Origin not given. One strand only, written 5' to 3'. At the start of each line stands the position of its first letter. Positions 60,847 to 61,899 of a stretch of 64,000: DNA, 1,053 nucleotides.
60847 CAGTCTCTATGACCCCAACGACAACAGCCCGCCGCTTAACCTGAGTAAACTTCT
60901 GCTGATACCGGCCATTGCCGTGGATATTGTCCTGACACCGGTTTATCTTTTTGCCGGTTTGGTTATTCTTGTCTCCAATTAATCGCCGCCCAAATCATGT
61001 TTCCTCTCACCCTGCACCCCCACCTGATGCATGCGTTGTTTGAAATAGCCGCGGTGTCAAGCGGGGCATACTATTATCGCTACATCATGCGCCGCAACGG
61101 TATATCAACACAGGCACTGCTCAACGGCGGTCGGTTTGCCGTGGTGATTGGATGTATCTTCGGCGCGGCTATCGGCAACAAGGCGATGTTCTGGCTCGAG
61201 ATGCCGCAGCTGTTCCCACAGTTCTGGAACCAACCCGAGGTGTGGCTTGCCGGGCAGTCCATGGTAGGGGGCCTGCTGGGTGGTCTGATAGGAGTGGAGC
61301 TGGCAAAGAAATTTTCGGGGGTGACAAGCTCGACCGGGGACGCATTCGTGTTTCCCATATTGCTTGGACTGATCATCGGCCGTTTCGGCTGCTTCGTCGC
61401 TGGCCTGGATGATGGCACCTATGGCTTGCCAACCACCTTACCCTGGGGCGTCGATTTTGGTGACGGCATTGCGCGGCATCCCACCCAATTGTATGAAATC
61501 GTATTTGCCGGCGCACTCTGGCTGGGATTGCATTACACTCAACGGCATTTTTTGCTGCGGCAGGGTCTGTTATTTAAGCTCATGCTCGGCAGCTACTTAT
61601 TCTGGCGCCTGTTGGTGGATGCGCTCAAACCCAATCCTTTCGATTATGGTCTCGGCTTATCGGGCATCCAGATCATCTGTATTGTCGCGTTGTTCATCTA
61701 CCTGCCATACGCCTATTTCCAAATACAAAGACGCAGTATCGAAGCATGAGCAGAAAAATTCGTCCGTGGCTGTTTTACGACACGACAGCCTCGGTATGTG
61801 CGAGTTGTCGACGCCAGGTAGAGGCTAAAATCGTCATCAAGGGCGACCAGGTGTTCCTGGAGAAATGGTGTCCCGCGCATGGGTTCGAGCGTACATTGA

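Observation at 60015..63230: Candidate undescribed lipidation system: Cys-containing membrane peptide, lipoprotein, Lgt paralogue and Tes-like radical SAM enzyme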

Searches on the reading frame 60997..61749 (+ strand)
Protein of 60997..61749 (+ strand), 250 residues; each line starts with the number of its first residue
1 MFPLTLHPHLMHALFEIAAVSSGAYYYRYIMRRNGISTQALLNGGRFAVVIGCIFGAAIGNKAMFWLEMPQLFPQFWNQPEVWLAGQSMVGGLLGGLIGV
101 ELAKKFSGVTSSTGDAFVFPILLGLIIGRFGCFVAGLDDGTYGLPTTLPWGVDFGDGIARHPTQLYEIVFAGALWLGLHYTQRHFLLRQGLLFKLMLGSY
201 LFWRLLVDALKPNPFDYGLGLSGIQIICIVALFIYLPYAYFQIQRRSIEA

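Call 3: search_protein_families(library=pfam, proteins=[window:60997-61749:+], max_evalue=0.1)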
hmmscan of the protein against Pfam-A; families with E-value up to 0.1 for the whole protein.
window:60997-61749:+ (250 aa): 1 family
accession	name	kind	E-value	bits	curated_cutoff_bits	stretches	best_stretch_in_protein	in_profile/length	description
PF01790.23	LGT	-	7.5e-23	81.5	24.9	1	12-234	14-233/240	Prolipoprotein diacylglyceryl transferase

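Call 4: search_protein_families(library=ncbifam, proteins=[window:60997-61749:+], max_evalue=0.1)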
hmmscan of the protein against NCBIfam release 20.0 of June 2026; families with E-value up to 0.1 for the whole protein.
window:60997-61749:+ (250 aa): 5 families
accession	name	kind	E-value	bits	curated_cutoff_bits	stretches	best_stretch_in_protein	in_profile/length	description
NF000778.0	PRK00052.3-4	equivalog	6.4e-10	39.1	334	1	47-234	46-236/252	prolipoprotein diacylglyceryl transferase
TIGR00544.1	lgt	equivalog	1.3e-08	34.6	118.9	1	47-229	61-256/280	prolipoprotein diacylglyceryl transferase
NF009611.0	PRK13108.1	equivalog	1.1e-07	31.2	636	1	82-237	96-267/476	prolipoprotein diacylglyceryl transferase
NF000775.0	PRK00052.2-5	equivalog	0.00024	20.5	428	1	126-169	144-199/288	prolipoprotein diacylglyceryl transferase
NF000777.0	PRK00052.3-2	equivalog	0.00043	19.9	558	1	85-147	112-173/310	prolipoprotein diacylglyceryl transferase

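Call 29: search_solved_structures(query=window:60997-61749:+, max_evalue=1, show_alignments=2)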
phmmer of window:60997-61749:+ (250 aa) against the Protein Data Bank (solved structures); distinct sequences matched with E-value up to 1: 0.

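Call 32: search_solved_structures(query=A3, max_evalue=1, show_alignments=1)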
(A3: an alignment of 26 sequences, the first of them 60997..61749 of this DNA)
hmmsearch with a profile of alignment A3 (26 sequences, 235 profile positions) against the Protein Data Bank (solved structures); distinct sequences matched with E-value up to 1: 1.
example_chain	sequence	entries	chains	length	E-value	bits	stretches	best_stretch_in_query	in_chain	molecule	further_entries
5azb_A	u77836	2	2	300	2.2e-09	40.4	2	18-126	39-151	Prolipoprotein diacylglyceryl transferase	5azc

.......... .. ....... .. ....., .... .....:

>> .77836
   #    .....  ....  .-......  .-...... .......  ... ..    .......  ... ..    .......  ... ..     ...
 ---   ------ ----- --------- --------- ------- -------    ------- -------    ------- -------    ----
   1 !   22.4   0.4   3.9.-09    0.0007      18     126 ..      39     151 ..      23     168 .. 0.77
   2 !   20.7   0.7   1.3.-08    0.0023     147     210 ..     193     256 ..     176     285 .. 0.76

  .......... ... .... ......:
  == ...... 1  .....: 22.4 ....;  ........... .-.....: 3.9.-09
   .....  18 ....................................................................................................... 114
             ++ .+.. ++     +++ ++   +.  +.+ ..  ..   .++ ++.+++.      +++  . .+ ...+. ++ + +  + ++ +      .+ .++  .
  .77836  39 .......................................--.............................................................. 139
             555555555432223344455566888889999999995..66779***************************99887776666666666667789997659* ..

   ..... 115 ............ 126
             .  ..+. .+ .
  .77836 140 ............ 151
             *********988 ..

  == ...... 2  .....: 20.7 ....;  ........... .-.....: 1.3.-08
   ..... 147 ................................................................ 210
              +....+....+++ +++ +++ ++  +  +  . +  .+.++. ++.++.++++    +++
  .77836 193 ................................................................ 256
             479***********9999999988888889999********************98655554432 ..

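Call 36: find_homologous_proteins(query=window:60997-61749:+)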
Query window:60997-61749:+ (250 aa): 5610 proteins with E <= 0.001 among 8000 candidates; the best 120 are listed.
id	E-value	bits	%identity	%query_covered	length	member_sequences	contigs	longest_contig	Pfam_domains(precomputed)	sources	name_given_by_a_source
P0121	3.6e-165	566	100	100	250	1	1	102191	PF01790.24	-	-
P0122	3.2e-123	429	73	99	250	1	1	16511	PF01790.24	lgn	-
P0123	5.6e-119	415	70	100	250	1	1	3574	PF01790.24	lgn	-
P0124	9.0e-119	414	72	100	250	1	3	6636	PF01790.24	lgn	-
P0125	8.5e-118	411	70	100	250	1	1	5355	PF01790.24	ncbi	-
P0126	3.9e-117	409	72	100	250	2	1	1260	PF01790.24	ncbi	-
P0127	2.4e-116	406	71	100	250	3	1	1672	PF01790.24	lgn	-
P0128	1.7e-114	400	69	98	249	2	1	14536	PF01790.24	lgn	-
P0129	3.1e-114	399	69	99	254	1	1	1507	PF01790.24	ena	-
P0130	7.3e-114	398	69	99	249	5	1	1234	PF01790.24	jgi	jgi:prolipoprotein diacylglyceryltransferase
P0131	2.7e-113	396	68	100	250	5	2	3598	PF01790.24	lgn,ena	-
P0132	3.4e-113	396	69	99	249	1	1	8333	PF01790.24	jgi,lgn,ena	-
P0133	1.4e-112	394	70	99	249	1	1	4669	PF01790.24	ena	-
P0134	1.6e-112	394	70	98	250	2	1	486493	PF01790.24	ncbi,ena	-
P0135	2.6e-112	393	70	98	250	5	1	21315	PF01790.24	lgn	-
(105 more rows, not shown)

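Call 49: predict_structure(alignment_id=A4)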
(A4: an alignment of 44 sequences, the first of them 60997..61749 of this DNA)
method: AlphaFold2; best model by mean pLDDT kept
length: 250 residues; sequences in the alignment: 44
mean_pLDDT: 88.9   pTM: 0.86
mean pLDDT of the five models: 88.9, 86.5, 86.5, 85.5, 84.3
residues with pLDDT >= 90: 150; 70-90: 85; 50-70: 15; < 50: 0
segments of 3 or more residues with pLDDT < 50: none
pLDDT, mean of each block of 10 residues (from residue 1): 75 90 93 90 89 93 91 88 79 95 94 91 94 76 79 85 92 97 89 96 94 90 95 95 74
secondary structure, 60 per line:
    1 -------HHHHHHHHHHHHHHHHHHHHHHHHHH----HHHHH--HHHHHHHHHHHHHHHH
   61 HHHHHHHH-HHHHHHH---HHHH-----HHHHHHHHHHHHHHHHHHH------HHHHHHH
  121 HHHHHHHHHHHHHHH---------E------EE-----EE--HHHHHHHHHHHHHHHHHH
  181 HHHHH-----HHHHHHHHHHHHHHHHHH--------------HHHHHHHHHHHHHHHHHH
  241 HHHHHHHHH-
elements in order: H8-33 H38-42 H45-68 H70-76 H80-83 H89-107 H114-135 H163-185 H191-208 H223-249

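Call 52: fold_search(model_id=the predicted structure, library=pdb)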
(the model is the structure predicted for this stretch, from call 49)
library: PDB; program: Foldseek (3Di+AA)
matches with E <= 10: 146; with E <= 0.001: 1
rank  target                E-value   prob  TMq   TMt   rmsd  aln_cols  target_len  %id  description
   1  5azb                  1.6e-04  1.00  0.55  0.49   6.1       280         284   22  Crystal structure of Escherichia coli Lgt in complex with phosphatidylglycerol and the inhibitor palmitic acid (released 2016-01-27)
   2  9r0a                  6.4e-01  0.09  0.15  0.10  18.5       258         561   17  Cryo-EM structure of rat SLCO2A1 bound to fentiazac. (released 2026-02-11)
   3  3pja_J                8.5e-01  0.20  0.22  0.24  18.9       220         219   12  Crystal structure of human C3PO complex (released 2011-05-11)
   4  9r0o                  8.9e-01  0.08  0.15  0.09  18.4       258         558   16  Cryo-EM structure of rat SLCO2A1 bound to tolcapone. (released 2026-02-11)
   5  3pja_L                9.3e-01  0.16  0.21  0.23  19.2       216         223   14  Crystal structure of human C3PO complex (released 2011-05-11)
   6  9r0n                  1.1e+00  0.07  0.15  0.10  18.6       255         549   17  Cryo-EM structure of rat SLCO2A1 bound to dinoprost. (released 2026-02-11)
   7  3pja_K                1.2e+00  0.16  0.22  0.24  18.5       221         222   13  Crystal structure of human C3PO complex (released 2011-05-11)
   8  8dkw_P                1.5e+00  0.12  0.25  0.21  15.5       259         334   11  Cryo-EM structure of cystinosin N288K mutant in a cytosol-open state at pH5.0 (released 2022-09-21)
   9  4wyv_H                1.6e+00  0.10  0.19  0.21  18.4       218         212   10  Crystal Structure of Human Translin in Open Conformation (released 2014-11-26)
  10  8fbn_A                1.8e+00  0.04  0.12  0.13  18.2       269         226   12  Improving the secretion of designed protein assemblies through negative design of cryptic transmembrane domains (released 2023-03-22)
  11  8ga0_B                1.9e+00  0.06  0.16  0.11  20.4       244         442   15  CLC-ec1 E202Y at pH 4.5 100mM Cl Turn (released 2024-02-07)
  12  9qtq_G                2.0e+00  0.21  0.28  0.27  16.4       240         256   12  Structure of the energy converting methyltransferase (Mtr) of Methanosarcina mazei in complex with a novel protein bin (released 2025-12-24)
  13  1key_B                2.0e+00  0.08  0.19  0.21  19.7       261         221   10  Crystal Structure of Mouse Testis/Brain RNA-binding Protein (TB-RBP) (released 2002-07-03)
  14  6h2f_E                2.1e+00  0.06  0.15  0.12  36.1       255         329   11  Structure of the pre-pore AhlB of the tripartite alpha-pore forming toxin, AHL, from Aeromonas hydrophila. (released 2019-07-10)
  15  8z7a_F                2.3e+00  0.09  0.20  0.21  17.0       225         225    9  Open Barrel Structure of Translin from Trichoderma virens (released 2025-04-23)
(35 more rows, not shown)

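Call 61: search_protein_representatives(alignment_id=A4)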
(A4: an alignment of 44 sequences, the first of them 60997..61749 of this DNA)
Query: 44 sequences, 250 profile positions. Proteins with E-value up to 0.001 (for the whole library): 7265; up to 1e-10: 1500; up to 1e-30: 281. The best 150 are listed.
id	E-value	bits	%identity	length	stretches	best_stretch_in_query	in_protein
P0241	3.9e-95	334.5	-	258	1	5-244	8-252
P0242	1.3e-81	290.2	-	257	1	6-246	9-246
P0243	2.3e-81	289.4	-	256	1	9-245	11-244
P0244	9.5e-80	284.1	-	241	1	5-244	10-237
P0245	1.5e-78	280.2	-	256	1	6-241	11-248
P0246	1.9e-75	270.0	-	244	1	5-246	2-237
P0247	9.8e-74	264.4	-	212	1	42-240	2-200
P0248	3.8e-71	255.9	-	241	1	7-245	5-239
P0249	2.7e-67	243.3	-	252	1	7-245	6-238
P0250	1.7e-66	240.7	-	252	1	9-238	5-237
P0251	7.5e-65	235.3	-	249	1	8-241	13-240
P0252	8.7e-63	228.5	-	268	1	6-170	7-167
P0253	1.2e-62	228.1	-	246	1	11-247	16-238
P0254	1.2e-62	228.0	-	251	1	4-237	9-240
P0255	1.3e-62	227.9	-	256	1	10-245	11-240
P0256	3.5e-62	226.6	-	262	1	7-245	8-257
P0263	4.9e-61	222.8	-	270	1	8-241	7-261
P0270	1.0e-59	218.5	-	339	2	82-241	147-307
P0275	1.3e-58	214.9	-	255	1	8-246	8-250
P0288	2.1e-56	207.6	-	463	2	83-241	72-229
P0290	2.3e-56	207.5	-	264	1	7-242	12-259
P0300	1.5e-54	201.5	-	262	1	4-234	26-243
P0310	6.4e-53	196.2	-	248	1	11-235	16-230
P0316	1.8e-52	194.7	-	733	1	10-233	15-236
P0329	6.6e-51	189.6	-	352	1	9-238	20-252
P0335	6.9e-50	186.3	-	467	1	12-241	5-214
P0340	5.0e-49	183.5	-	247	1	12-245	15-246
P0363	6.9e-47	176.5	-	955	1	2-239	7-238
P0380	3.3e-45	170.9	-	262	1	11-235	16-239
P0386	6.8e-45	169.9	-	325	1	5-233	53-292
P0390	1.4e-44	168.9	-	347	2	10-186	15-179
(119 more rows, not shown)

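Call 62: search_protein_families(library=pfam, proteins=[P0316, P0363, P0335, P0288, P0329, P0390, P0270, P0386], max_evalue=0.001)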
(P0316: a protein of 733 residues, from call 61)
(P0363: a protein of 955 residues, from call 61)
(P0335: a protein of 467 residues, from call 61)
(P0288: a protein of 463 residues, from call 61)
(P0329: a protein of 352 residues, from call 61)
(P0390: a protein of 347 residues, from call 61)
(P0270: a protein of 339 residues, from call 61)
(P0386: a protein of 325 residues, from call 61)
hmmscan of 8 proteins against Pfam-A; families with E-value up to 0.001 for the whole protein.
P0316 (733 aa): 3 families
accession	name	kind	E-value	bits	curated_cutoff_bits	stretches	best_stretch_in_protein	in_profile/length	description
PF01790.23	LGT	-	1.6e-22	80.4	24.9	1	4-236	1-232/240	Prolipoprotein diacylglyceryl transferase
PF04055.27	Radical_SAM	-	2.3e-22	80.4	29.5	1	376-537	2-166/166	Radical SAM superfamily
PF23545.1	Zn_ribbon_HMPTM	-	9.2e-16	57.6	27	1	284-326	2-44/45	HMPTM N-terminal zinc ribbon domain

P0363 (955 aa): 2 families
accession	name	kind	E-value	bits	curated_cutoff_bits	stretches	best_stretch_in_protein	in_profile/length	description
PF01790.23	LGT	-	1.1e-23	84.3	24.9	1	50-233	47-233/240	Prolipoprotein diacylglyceryl transferase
PF13646.12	HEAT_2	-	7.1e-11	42.7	27.7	2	564-629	2-69/88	HEAT repeats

P0335 (467 aa): 1 family
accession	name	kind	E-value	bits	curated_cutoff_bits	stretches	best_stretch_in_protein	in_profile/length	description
PF01790.23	LGT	-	1.9e-18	67.1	24.9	1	58-206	81-232/240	Prolipoprotein diacylglyceryl transferase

P0288 (463 aa): 1 family
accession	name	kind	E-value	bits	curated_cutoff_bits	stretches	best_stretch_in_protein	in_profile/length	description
PF01790.23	LGT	-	8.1e-19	68.3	24.9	1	9-220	1-231/240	Prolipoprotein diacylglyceryl transferase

P0329 (352 aa): 1 family
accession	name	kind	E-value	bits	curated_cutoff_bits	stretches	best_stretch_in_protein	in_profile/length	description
PF01790.23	LGT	-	1.6e-25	90.3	24.9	1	10-251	1-236/240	Prolipoprotein diacylglyceryl transferase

P0390 (347 aa): 1 family
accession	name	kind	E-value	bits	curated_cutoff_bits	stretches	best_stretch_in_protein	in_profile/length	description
PF01790.23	LGT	-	8.1e-20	71.6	24.9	1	4-176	1-182/240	Prolipoprotein diacylglyceryl transferase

P0270 (339 aa): 1 family
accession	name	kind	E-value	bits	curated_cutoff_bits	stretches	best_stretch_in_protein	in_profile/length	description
PF01790.23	LGT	-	9.8e-22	77.9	24.9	1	41-305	1-238/240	Prolipoprotein diacylglyceryl transferase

P0386 (325 aa): 1 family
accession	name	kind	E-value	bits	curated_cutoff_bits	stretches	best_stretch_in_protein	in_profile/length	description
PF01790.23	LGT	-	6e-21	75.3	24.9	1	96-300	37-240/240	Prolipoprotein diacylglyceryl transferase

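Call 64: list_cluster_members(proteins=[P0316, P0241, P0300, P0390])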
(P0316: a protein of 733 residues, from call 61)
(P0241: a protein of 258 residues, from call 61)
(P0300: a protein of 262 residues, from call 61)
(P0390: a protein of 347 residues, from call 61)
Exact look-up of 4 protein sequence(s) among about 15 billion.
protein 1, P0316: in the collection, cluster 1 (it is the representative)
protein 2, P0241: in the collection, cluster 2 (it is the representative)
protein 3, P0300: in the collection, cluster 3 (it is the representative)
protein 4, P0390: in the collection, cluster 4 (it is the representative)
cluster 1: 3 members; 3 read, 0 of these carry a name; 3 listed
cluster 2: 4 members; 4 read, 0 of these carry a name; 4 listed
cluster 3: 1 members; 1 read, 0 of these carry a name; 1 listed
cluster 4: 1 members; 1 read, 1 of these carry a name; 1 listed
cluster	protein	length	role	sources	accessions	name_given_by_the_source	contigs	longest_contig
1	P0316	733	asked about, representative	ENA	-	-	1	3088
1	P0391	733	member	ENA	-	-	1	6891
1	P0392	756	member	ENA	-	-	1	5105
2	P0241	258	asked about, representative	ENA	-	-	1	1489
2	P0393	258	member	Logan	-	-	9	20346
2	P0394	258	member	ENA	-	-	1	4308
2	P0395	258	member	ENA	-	-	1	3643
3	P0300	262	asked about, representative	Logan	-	-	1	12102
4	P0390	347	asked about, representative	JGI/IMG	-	phosphatidylglycerol---prolipoprotein diacylglyceryl transferase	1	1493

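Call 66: find_encoding_contigs(protein=P0391, flank=5000, max_places=2)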
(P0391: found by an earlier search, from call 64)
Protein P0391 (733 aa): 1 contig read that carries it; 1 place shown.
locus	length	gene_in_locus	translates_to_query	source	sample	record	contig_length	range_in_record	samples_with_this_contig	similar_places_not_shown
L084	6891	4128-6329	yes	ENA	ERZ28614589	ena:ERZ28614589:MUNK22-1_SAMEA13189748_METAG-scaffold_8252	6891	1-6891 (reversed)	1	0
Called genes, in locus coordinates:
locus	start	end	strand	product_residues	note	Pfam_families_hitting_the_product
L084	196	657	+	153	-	PF02311:AraC_binding, PF07883:Cupin_2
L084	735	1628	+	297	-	PF01261:AP_endonuc_2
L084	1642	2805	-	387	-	PF02615:Ldh_2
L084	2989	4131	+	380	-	-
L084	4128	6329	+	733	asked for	PF01790:LGT, PF23545:Zn_ribbon_HMPTM, PF04055:Radical_SAM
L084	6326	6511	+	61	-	-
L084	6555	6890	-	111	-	?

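Call 69: list_cluster_members(proteins=[P0242, P0246, P0250, P0256, P0263, P0275, P0290, P0310, P0340, P0380])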
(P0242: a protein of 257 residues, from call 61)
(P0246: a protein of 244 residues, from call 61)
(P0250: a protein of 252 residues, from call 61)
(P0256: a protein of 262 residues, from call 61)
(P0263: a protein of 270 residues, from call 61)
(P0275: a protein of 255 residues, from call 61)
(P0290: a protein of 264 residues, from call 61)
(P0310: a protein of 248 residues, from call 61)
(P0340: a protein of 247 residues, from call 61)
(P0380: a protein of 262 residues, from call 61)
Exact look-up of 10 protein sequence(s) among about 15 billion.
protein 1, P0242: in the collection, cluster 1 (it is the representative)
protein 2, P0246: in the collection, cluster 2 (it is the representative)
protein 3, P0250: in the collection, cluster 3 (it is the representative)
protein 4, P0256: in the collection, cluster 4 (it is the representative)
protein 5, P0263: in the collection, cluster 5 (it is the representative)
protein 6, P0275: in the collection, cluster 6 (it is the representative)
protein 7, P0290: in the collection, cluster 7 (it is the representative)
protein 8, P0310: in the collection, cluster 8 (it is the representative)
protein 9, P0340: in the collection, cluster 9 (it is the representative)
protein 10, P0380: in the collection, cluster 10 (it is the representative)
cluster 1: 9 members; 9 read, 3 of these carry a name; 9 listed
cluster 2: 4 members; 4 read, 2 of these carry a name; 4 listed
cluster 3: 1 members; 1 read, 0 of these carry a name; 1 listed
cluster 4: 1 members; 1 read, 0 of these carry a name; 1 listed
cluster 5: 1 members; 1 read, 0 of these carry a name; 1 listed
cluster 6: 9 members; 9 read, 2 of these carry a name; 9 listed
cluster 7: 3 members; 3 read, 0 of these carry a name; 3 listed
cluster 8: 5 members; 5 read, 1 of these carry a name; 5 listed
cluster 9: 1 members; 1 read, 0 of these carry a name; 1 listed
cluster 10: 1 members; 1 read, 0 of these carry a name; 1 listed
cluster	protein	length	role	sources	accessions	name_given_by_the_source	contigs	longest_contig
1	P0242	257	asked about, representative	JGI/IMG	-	-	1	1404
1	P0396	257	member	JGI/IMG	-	prolipoprotein diacylglyceryltransferase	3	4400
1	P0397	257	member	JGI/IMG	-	prolipoprotein diacylglyceryltransferase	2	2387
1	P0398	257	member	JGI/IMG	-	phosphatidylglycerol---prolipoprotein diacylglyceryl transferase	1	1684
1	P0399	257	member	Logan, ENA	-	-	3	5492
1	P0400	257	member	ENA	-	-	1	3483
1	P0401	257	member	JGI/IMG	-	-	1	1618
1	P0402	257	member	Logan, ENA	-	-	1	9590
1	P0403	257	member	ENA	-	-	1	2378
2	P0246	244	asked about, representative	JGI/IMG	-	phosphatidylglycerol:prolipoprotein diacylglycerol transferase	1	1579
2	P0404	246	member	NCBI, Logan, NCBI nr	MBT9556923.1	MAG: prolipoprotein diacylglyceryl transferase [Myxococcales bacterium] | prolipoprotein diacylglyceryl transferase [Myxococcales bacterium]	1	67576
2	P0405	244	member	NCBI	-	-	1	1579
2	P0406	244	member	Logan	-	-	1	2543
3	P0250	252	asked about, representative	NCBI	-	-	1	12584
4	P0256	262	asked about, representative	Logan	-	-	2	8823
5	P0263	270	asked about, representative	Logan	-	-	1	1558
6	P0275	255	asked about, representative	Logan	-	-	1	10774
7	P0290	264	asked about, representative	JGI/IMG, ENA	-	-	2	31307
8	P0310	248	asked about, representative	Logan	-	-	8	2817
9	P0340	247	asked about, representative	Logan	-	-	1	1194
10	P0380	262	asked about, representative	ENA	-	-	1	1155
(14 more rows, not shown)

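Call 70: find_encoding_contigs(protein=P0404, flank=5000, max_places=1)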
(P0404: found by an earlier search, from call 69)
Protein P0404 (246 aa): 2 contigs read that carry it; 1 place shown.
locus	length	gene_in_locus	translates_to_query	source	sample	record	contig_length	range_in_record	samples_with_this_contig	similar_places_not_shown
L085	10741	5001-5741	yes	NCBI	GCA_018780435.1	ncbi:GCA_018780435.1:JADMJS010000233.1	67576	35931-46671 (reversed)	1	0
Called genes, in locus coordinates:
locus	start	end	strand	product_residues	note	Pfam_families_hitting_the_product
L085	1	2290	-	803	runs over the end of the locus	PF22842:Pel9A-like_beta_helix (weak), PF05048:NosD, PF13229:Beta_helix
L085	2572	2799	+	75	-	PF13560:HTH_31, PF01381:HTH_3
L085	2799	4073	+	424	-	PF13657:Couple_hipA, PF07804:HipA_C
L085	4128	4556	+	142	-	-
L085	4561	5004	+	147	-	-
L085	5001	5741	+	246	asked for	PF01790:LGT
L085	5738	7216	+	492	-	PF23545:Zn_ribbon_HMPTM, PF04055:Radical_SAM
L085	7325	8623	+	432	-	PF02308:MgtC, PF13194:DUF4010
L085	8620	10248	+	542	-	PF21088:MS_channel_1st, PF00924:MS_channel_2nd, PF21082:MS_channel_3rd (weak)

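Call 71: find_encoding_contigs(protein=P0290, flank=5000, max_places=1)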
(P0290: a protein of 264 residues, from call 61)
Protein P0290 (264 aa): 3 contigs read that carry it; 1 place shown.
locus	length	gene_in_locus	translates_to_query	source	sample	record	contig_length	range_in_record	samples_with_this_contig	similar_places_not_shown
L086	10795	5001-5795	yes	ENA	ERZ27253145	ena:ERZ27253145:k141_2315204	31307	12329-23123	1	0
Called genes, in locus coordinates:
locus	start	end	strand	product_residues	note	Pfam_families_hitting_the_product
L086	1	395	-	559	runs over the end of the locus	PF02225:PA (faint), PF04389:Peptidase_M28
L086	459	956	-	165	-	PF00578:AhpC-TSA, PF08534:Redoxin, PF13905:Thioredoxin_8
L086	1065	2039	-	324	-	PF00730:HhH-GPD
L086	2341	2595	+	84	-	-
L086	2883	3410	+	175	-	PF03330:DPBB_1, PF05036:SPOR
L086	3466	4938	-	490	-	PF00232:Glyco_hydro_1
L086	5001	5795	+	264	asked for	PF01790:LGT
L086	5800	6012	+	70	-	-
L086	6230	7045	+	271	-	-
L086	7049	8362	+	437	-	PF23545:Zn_ribbon_HMPTM, PF13353:Fer4_12 (faint), PF04055:Radical_SAM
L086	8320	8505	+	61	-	-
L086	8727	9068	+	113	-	PF11969:DcpS_C, PF01230:HIT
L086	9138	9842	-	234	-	-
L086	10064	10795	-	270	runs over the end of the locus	-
